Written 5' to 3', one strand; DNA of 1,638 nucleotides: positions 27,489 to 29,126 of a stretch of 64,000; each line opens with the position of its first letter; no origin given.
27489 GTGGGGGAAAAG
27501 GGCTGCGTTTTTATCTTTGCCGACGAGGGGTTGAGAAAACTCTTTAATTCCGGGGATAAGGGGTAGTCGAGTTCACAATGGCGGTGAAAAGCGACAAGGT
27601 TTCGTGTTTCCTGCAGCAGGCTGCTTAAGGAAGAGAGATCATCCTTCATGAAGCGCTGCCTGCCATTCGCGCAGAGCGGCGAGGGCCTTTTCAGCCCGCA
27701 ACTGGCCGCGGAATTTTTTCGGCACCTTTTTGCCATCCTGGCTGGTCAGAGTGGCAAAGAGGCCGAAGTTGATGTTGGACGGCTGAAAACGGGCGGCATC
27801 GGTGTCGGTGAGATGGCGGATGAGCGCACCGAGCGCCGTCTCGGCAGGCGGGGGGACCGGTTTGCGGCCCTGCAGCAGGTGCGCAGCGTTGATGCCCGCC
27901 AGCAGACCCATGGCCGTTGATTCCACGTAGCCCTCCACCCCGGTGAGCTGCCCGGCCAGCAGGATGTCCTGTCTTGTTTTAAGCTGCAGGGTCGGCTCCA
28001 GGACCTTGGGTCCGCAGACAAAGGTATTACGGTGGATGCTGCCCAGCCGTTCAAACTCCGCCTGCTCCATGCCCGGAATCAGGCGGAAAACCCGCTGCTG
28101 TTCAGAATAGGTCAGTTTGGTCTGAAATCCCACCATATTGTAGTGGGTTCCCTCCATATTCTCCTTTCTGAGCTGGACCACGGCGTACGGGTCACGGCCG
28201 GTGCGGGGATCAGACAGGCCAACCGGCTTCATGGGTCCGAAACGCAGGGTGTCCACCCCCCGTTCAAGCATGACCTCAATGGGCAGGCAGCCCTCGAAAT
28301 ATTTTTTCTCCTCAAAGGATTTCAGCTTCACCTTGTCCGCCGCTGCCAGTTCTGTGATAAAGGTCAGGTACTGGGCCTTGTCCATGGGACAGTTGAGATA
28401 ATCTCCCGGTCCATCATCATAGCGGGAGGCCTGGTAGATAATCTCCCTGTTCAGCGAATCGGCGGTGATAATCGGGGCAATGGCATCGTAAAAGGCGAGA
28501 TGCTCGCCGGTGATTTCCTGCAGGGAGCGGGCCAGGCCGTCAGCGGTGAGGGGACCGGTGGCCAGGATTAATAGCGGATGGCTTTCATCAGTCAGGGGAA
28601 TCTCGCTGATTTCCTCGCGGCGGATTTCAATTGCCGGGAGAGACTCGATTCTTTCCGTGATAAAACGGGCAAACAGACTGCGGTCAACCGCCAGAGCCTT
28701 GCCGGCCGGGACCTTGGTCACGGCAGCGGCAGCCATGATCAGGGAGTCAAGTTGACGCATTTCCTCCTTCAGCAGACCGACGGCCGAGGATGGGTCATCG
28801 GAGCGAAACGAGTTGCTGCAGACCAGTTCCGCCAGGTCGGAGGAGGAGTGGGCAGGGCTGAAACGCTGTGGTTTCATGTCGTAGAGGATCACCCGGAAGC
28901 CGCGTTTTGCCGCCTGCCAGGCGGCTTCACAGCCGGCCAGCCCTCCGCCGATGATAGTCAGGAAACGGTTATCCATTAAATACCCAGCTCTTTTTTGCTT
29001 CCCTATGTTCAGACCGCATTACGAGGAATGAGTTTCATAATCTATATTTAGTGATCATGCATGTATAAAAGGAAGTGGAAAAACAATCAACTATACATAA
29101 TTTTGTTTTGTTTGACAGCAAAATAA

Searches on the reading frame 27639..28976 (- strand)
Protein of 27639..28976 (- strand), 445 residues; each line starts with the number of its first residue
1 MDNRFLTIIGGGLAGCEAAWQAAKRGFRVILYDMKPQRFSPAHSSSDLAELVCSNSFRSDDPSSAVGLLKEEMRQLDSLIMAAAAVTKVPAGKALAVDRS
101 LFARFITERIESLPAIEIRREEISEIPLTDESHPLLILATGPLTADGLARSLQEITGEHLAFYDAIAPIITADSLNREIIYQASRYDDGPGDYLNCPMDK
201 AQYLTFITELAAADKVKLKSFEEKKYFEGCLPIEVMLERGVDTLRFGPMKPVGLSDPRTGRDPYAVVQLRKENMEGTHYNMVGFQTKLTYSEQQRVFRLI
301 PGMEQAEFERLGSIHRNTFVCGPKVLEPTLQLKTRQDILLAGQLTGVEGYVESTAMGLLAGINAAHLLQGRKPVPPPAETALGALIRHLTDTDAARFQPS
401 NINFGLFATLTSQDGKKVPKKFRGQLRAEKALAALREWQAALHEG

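Call 10: find_related_loci(query=window:27639-28976:-, collection=genome_contigs, flank=4000)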
Query window:27639-28976:- (445 aa) in genome_contigs; peptide patterns used: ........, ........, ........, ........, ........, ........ (x = any residue, [..] = any of these).
600 stretches matched a pattern (row limit reached: there are more); 555 encode a relative of the query (tblastn E <= 1e-3); the best 80 are kept; 80 distinct loci.
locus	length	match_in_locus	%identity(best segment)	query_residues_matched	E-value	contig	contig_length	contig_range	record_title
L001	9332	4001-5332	92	1-444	0e+0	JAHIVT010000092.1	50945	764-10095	MAG: Proteobacteria bacterium isolate MM_PC_MetaG.mb.92 MM_PC_MetaG.mb.92_k141_698681, whole genome shotgun sequence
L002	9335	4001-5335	90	1-445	0e+0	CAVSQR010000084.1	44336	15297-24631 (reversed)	MAG: uncultured delta proteobacterium isolate MFD01299.bin.3.1 genome assembly, contig: contig_71605, whole genome shotg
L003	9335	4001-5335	89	1-445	0e+0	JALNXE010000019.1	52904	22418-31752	MAG: Desulfobulbaceae bacterium isolate SO_2016_LW3 bin 20 scaffold00920_LW162_2016, whole genome shotgun sequence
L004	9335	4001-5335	87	1-445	0e+0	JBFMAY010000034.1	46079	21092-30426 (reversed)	MAG: Thermodesulfobacteriota bacterium isolate MAG150 MAG150_34, whole genome shotgun sequence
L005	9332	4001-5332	87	1-445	0e+0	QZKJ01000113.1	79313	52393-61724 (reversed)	MAG: Desulfurivibrio sp. isolate SURF_16 Ga0104751_1000297, whole genome shotgun sequence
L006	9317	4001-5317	77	6-444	0e+0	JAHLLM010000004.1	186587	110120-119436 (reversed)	MAG: Desulfobulbaceae bacterium isolate MAG127 NODE_301_length_186587_cov_190.284611, whole genome shotgun sequence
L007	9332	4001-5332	79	1-445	0e+0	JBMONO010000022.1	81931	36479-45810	MAG: Thermodesulfobacteriota bacterium isolate Betzabe_MAG078 MAG078_22, whole genome shotgun sequence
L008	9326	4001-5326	79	1-443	0e+0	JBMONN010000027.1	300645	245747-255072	MAG: Thermodesulfobacteriota bacterium isolate Betzabe_MAG077 MAG077_27, whole genome shotgun sequence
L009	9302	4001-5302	59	3-443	5e-155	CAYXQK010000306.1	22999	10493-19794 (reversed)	MAG TPA_asm: uncultured Syntrophaceae bacterium isolate binchicken_co255_383 genome assembly, contig: k141_5043229, whol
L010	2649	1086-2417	56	1-438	5e-164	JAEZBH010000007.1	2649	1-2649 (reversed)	MAG: Proteobacteria bacterium isolate OH_CBrB_185 k127_3675361, whole genome shotgun sequence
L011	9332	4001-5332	56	4-438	1e-153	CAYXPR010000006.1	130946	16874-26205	MAG TPA_asm: uncultured Rickettsiales bacterium isolate SRP287051_co2_121 genome assembly, contig: NODE_262_length_13094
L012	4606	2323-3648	53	6-440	4e-156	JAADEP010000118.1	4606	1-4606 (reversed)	MAG: Chloroflexota bacterium isolate L_MetaBat.228 contig-127_25851, whole genome shotgun sequence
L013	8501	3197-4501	57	1-438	9e-152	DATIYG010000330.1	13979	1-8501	MAG TPA_asm: Rhizomicrobium sp. isolate SMAG_U15269 k141_4169887, whole genome shotgun sequence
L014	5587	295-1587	56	6-438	3e-150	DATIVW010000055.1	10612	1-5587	MAG TPA_asm: Rhizomicrobium sp. isolate SMAG_U16017 k141_703527, whole genome shotgun sequence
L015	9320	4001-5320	56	3-442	6e-150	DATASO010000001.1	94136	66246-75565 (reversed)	MAG TPA_asm: Rhizomicrobium sp. isolate SMAG_U5522 k141_2402377, whole genome shotgun sequence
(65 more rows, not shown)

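Call 52: search_protein_families(library=pfam, proteins=[window:27639-28976:-])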
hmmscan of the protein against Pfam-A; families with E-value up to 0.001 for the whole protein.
window:27639-28976:- (445 aa): 6 families
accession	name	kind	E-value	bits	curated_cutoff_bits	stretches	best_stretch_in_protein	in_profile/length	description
PF01134.28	GIDA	-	7.6e-98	328.5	22.1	1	7-371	3-390/391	Glucose inhibited division protein A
PF01266.30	DAO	-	1.7e-07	31.6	27.9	1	7-79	3-74/353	FAD dependent oxidoreductase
PF13450.12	NAD_binding_8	-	1e-06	29.4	21.9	1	8-37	1-30/68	NAD(P)-binding Rossmann-like domain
PF00890.30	FAD_binding_2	-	3.5e-06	26.9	20.4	1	8-89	4-87/414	FAD binding domain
PF01262.27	AlaDh_PNT_C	-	0.00011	22.1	23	1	7-83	32-100/214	Alanine dehydrogenase/PNT, C-terminal domain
PF12831.13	FAD_oxidored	-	0.00043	20.1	27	1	7-33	3-29/416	FAD dependent oxidoreductase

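Call 59: find_homologous_proteins(query=window:27639-28976:-, max_evalue=1e-100)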
Query window:27639-28976:- (445 aa): 7991 proteins with E <= 1e-100 among 8000 candidates; the best 120 are listed.
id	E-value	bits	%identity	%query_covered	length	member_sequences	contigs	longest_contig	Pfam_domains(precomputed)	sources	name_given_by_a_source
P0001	2.6e-294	994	100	100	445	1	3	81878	PF01266.31,PF13450.13,PF00890.31,PF01134.29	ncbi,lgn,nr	ncbi:MAG: methylenetetrahydrofolate--tRNA-(uracil(54)-C(5))-methyltransferase (FADH(2)-oxidizing) Tr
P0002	3.2e-276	934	94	100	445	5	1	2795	PF01266.31,PF13450.13,PF01134.29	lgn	-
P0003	1.1e-267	906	91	100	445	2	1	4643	PF01266.31,PF13450.13,PF01134.29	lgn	-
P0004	6.3e-257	871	88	100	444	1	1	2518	PF01266.31,PF01134.29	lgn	-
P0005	1.1e-255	867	87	100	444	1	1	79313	PF01266.31,PF13450.13,PF01134.29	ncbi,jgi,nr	ncbi:MAG: methylenetetrahydrofolate--tRNA-(uracil(54)-C(5))-methyltransferase (FADH(2)-oxidizing) Tr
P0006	1.6e-255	866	87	100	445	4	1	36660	PF01134.29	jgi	jgi:methylenetetrahydrofolate--tRNA-(uracil-5-)-methyltransferase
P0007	2.1e-255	866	88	100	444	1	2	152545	PF01266.31,PF01134.29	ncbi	ncbi:MAG: methylenetetrahydrofolate--tRNA-(uracil(54)-C(5))-methyltransferase (FADH(2)-oxidizing) Tr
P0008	3.0e-251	852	85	100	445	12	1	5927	PF01134.29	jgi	jgi:methylenetetrahydrofolate--tRNA-(uracil-5-)-methyltransferase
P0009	1.1e-241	821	83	100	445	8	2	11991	PF01266.31,PF13450.13,PF01134.29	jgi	-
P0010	4.2e-240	815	82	100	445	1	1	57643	PF01266.31,PF01134.29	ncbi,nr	ncbi:MAG: methylenetetrahydrofolate--tRNA-(uracil(54)-C(5))-methyltransferase (FADH(2)-oxidizing) Tr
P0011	4.4e-236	802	81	100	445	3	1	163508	PF01266.31,PF13450.13,PF00890.31,PF01134.29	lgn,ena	-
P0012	4.2e-234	796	80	100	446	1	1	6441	PF01266.31,PF01134.29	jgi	jgi:methylenetetrahydrofolate--tRNA-(uracil-5-)-methyltransferase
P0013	3.9e-231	786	79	99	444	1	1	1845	PF01266.31,PF13450.13,PF01134.29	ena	-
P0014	6.5e-228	775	78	100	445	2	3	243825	PF01266.31,PF13450.13,PF01134.29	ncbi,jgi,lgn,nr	ncbi:MAG: methylenetetrahydrofolate--tRNA-(uracil(54)-C(5))-methyltransferase (FADH(2)-oxidizing) Tr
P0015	1.3e-227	774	78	100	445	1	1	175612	PF01266.31,PF13450.13,PF01134.29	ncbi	ncbi:MAG: methylenetetrahydrofolate--tRNA-(uracil(54)-C(5))-methyltransferase (FADH(2)-oxidizing) Tr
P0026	1.8e-219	747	75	99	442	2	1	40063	PF01266.31,PF13450.13,PF01134.29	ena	-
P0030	1.1e-204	699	73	97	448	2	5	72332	PF13450.13,PF01134.29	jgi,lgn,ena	jgi:methylenetetrahydrofolate--tRNA-(uracil-5-)-methyltransferase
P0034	1.5e-202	692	74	98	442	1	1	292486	PF01266.31,PF07992.21,PF01134.29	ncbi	-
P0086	1.2e-197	675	72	99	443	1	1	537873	PF01266.31,PF01134.29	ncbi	ncbi:MAG: methylenetetrahydrofolate--tRNA-(uracil(54)-C(5))-methyltransferase (FADH(2)-oxidizing) Tr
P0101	4.1e-197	674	71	99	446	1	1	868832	PF01266.31,PF13450.13,PF07992.21,PF01134.29,PF12831.14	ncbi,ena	-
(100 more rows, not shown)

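Call 60: find_encoding_contigs(protein=P0001, flank=3000, max_places=1)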
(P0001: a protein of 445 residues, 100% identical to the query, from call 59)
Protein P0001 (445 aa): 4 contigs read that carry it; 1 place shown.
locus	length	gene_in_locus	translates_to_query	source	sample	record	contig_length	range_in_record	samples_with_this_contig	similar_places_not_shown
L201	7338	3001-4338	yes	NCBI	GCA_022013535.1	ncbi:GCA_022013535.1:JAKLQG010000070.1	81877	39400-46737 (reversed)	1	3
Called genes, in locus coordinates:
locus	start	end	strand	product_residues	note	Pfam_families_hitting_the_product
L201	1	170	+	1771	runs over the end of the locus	PF00989:PAS, PF08448:PAS_4, PF01590:GAF, PF13185:GAF_2, PF00989:PAS, PF08448:PAS_4, PF13426:PAS_9, PF00989:PAS, +14 more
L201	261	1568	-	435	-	PF00270:DEAD, PF04851:ResIII, PF00271:Helicase_C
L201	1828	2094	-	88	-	PF00076:RRM_1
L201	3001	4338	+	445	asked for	PF00890:FAD_binding_2 (weak), PF01134:GIDA, PF01266:DAO (weak), PF13450:NAD_binding_8 (weak)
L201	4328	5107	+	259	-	PF03167:UDG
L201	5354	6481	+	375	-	PF00512:HisKA, PF02518:HATPase_c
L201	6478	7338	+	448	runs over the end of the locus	PF00072:Response_reg, PF00158:Sigma54_activat, PF14532:Sigma54_activ_2, PF07728:AAA_5 (faint), PF25601:AAA_lid_14, PF02954:HTH_8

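Call 61: find_encoding_contigs(protein=P0010, flank=4000, max_places=1)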
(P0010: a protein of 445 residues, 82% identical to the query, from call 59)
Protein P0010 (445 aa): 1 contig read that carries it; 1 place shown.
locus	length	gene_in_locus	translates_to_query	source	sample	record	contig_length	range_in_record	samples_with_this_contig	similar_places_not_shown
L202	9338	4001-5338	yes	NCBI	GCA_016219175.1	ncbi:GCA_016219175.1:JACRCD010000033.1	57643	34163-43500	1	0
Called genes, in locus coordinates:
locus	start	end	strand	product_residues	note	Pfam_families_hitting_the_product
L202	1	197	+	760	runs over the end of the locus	PF10114:PocR (weak), PF00989:PAS, PF13188:PAS_8 (weak), PF08447:PAS_3 (weak), PF08448:PAS_4 (weak), PF13426:PAS_9, PF02518:HATPase_c, PF00072:Response_reg, +1 more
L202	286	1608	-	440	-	PF00270:DEAD, PF04851:ResIII, PF00271:Helicase_C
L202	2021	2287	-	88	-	PF00076:RRM_1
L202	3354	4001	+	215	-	PF00406:ADK, PF13207:AAA_17, PF17213:Hydin_ADK (faint), PF05191:ADK_lid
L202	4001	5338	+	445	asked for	PF01134:GIDA, PF01266:DAO (faint)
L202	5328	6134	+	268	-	PF03167:UDG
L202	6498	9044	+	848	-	PF00082:Peptidase_S8, PF20773:InhA-like_MAM (faint), PF00082:Peptidase_S8 (weak)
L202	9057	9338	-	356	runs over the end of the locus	PF00072:Response_reg, PF23914:TPR_CcmH_CycH (faint), PF00515:TPR_1 (faint), PF07719:TPR_2 (faint), PF13174:TPR_6 (faint), PF13424:TPR_12 (faint), PF13428:TPR_14 (faint), PF14559:TPR_19, +6 more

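Call 62: find_encoding_contigs(protein=P0011, flank=4000, max_places=1)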
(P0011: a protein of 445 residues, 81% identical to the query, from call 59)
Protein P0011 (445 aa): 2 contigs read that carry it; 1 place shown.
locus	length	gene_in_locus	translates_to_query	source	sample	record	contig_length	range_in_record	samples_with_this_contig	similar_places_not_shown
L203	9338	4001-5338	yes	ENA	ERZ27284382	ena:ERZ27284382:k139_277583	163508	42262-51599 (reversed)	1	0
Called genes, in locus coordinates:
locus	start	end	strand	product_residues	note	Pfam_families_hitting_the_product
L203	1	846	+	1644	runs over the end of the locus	PF01590:GAF, PF13185:GAF_2, PF00989:PAS, PF08448:PAS_4, PF00989:PAS, PF08448:PAS_4, PF02518:HATPase_c, PF00072:Response_reg, +7 more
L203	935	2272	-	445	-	PF00270:DEAD, PF04851:ResIII, PF00271:Helicase_C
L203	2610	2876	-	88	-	PF00076:RRM_1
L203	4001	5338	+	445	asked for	PF00890:FAD_binding_2 (faint), PF01134:GIDA, PF01266:DAO (weak), PF13450:NAD_binding_8 (weak)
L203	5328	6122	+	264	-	PF03167:UDG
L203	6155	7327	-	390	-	PF00072:Response_reg, PF13176:TPR_7 (faint), PF23914:TPR_CcmH_CycH (faint), PF12895:ANAPC3 (faint), PF13432:TPR_16 (faint), PF21033:RMD1-3 (faint), PF25068:ARM_TT21_4th (faint), PF14559:TPR_19 (weak), +9 more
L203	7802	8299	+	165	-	PF02915:Rubrerythrin, PF21349:RUBY_RBDX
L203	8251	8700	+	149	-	-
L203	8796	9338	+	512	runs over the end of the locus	PF00682:HMGL-like, PF22617:HCS_D2, PF08502:LeuA_dimer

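Call 63: find_encoding_contigs(protein=P0014, flank=4000, max_places=1)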
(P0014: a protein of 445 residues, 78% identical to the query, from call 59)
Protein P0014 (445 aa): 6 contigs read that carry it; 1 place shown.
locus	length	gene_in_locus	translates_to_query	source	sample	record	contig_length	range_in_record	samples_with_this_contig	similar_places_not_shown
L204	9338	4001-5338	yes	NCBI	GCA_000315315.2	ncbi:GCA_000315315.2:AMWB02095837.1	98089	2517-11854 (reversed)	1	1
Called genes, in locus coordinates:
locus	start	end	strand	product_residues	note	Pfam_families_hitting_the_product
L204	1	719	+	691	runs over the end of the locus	PF13675:PilJ, PF00015:MCPsignal, PF13682:CZB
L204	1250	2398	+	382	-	PF16656:Pur_ac_phosph_N (faint), PF07603:Lcl_C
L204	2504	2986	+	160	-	PF05689:InvE_AD (weak), PF07603:Lcl_C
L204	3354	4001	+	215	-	PF00406:ADK, PF13207:AAA_17, PF05191:ADK_lid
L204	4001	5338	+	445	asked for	PF01134:GIDA, PF01266:DAO (weak), PF13450:NAD_binding_8 (weak)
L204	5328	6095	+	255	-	PF03167:UDG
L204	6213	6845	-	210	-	PF01914:MarC, PF03741:TerC (weak)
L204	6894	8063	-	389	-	PF00072:Response_reg, PF07719:TPR_2 (faint), PF13174:TPR_6 (faint), PF13414:TPR_11 (faint), PF14559:TPR_19, PF14559:TPR_19 (weak), PF13432:TPR_16 (weak), PF14559:TPR_19 (weak), +7 more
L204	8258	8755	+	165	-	PF02915:Rubrerythrin, PF21349:RUBY_RBDX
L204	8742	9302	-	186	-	PF02518:HATPase_c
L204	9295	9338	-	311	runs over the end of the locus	PF00989:PAS, PF13188:PAS_8 (weak), PF08448:PAS_4 (weak), PF13426:PAS_9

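Call 64: find_encoding_contigs(protein=P0026, flank=4000, max_places=1)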
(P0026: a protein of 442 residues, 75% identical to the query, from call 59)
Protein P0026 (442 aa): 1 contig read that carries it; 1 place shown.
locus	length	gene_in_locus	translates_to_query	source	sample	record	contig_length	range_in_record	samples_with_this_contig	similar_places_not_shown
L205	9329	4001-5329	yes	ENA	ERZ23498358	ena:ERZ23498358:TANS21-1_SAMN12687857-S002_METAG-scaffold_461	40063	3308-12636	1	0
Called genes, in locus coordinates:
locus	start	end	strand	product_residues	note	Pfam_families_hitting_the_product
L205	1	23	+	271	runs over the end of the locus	PF12849:PBP_like_2, PF13531:SBP_bac_11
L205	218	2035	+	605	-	PF14827:dCache_3, PF00015:MCPsignal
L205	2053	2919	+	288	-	PF12974:Phosphonate-bd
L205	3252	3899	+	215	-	PF00406:ADK, PF13207:AAA_17, PF05191:ADK_lid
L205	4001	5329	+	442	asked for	PF01134:GIDA, PF01266:DAO (weak), PF13450:NAD_binding_8 (weak)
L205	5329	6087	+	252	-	PF03167:UDG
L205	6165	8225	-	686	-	PF00672:HAMP, PF00989:PAS, PF08448:PAS_4 (faint), PF13426:PAS_9, PF00512:HisKA, PF02518:HATPase_c, PF00072:Response_reg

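Call 65: find_encoding_contigs(protein=P0030, flank=4000, max_places=1)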
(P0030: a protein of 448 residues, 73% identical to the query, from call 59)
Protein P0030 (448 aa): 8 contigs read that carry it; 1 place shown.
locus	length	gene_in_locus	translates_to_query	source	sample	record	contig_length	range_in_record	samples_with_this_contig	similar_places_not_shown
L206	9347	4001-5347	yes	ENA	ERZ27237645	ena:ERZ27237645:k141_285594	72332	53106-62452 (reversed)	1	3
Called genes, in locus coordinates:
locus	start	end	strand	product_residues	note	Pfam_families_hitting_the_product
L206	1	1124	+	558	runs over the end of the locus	PF00800:PDT, PF01842:ACT (weak), PF03807:F420_oxidored (faint), PF20463:PDH_C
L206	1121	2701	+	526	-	PF04286:DUF445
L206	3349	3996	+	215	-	PF00406:ADK, PF13207:AAA_17, PF05191:ADK_lid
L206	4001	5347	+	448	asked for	PF01134:GIDA, PF13450:NAD_binding_8 (faint)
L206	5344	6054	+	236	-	PF03167:UDG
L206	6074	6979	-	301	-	PF00152:tRNA-synt_2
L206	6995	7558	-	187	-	PF08207:EFP_N, PF01132:EFP, PF09285:Elong-fact-P_C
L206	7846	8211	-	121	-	PF02391:MoaE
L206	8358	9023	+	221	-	PF12654:DUF3786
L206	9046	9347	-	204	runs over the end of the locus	PF00196:GerE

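Call 67: find_encoding_contigs(protein=P0034, flank=4000, max_places=1)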
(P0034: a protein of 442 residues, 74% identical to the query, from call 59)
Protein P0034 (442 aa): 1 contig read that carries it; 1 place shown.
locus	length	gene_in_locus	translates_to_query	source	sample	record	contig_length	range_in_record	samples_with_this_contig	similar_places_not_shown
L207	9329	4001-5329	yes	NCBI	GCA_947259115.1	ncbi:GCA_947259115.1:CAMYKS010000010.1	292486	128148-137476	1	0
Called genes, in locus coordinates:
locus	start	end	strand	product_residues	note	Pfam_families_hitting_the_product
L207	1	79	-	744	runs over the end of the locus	PF00862:GT-B_Sucrose_synth, PF13439:Glyco_transf_4, PF13579:Glyco_trans_4_4, PF00534:Glycos_transf_1, PF13692:Glyco_trans_1_4, PF05116:S6PP, PF08282:Hydrolase_3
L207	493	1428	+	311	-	PF00294:PfkB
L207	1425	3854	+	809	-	PF24861:SUS_N, PF24862:SUS_EPBD, PF00862:GT-B_Sucrose_synth, PF00534:Glycos_transf_1, PF13692:Glyco_trans_1_4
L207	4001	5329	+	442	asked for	PF01134:GIDA, PF01266:DAO (faint), PF07992:Pyr_redox_2 (weak)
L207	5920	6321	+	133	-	-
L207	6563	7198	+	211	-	PF00027:cNMP_binding, PF13545:HTH_Crp_2, PF00325:Crp (weak)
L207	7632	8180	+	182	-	-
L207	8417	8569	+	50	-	-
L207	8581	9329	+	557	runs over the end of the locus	PF17957:Big_7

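Call 68: find_encoding_contigs(protein=P0086, flank=4000, max_places=1)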
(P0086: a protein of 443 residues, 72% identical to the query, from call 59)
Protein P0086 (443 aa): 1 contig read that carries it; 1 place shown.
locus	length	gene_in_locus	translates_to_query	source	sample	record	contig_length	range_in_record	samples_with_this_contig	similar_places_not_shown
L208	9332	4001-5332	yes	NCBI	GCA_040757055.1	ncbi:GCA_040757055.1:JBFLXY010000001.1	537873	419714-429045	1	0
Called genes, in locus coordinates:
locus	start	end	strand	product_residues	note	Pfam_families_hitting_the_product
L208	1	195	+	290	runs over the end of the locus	PF04286:DUF445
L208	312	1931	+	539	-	PF12729:4HB_MCP_1 (weak), PF00015:MCPsignal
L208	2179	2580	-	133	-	PF00011:HSP20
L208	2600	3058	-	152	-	PF00011:HSP20, PF17886:ArsA_HSP20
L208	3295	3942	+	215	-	PF00406:ADK, PF13207:AAA_17, PF05191:ADK_lid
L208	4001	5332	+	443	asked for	PF01134:GIDA, PF01266:DAO (faint)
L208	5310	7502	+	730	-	PF04187:Cofac_haem_bdg, PF00595:PDZ (weak), PF13180:PDZ_2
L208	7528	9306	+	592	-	PF00884:Sulfatase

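Call 69: find_encoding_contigs(protein=P0101, flank=4000, max_places=1)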
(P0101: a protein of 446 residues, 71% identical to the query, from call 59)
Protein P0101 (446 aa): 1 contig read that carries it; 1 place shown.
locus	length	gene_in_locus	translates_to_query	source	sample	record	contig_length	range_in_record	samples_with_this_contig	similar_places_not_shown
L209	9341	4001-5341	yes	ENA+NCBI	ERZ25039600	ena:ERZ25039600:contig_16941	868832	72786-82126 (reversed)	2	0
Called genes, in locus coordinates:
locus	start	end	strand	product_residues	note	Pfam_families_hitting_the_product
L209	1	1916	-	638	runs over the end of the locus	PF00912:Transgly, PF00905:Transpeptidase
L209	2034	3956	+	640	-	PF02518:HATPase_c (weak), PF13589:HATPase_c_3, PF01119:DNA_mis_repair, PF08676:MutL_C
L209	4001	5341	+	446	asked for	PF01134:GIDA, PF01266:DAO (faint), PF07992:Pyr_redox_2 (faint), PF12831:FAD_oxidored (weak), PF13450:NAD_binding_8 (weak)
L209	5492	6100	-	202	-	PF02545:Maf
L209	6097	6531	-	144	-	-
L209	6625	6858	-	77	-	-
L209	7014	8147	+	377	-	PF04055:Radical_SAM, PF06968:BATS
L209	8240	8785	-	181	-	PF00578:AhpC-TSA, PF08534:Redoxin, PF00085:Thioredoxin (weak), PF13905:Thioredoxin_8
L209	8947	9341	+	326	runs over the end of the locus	PF28239:Npun_R2479 (faint)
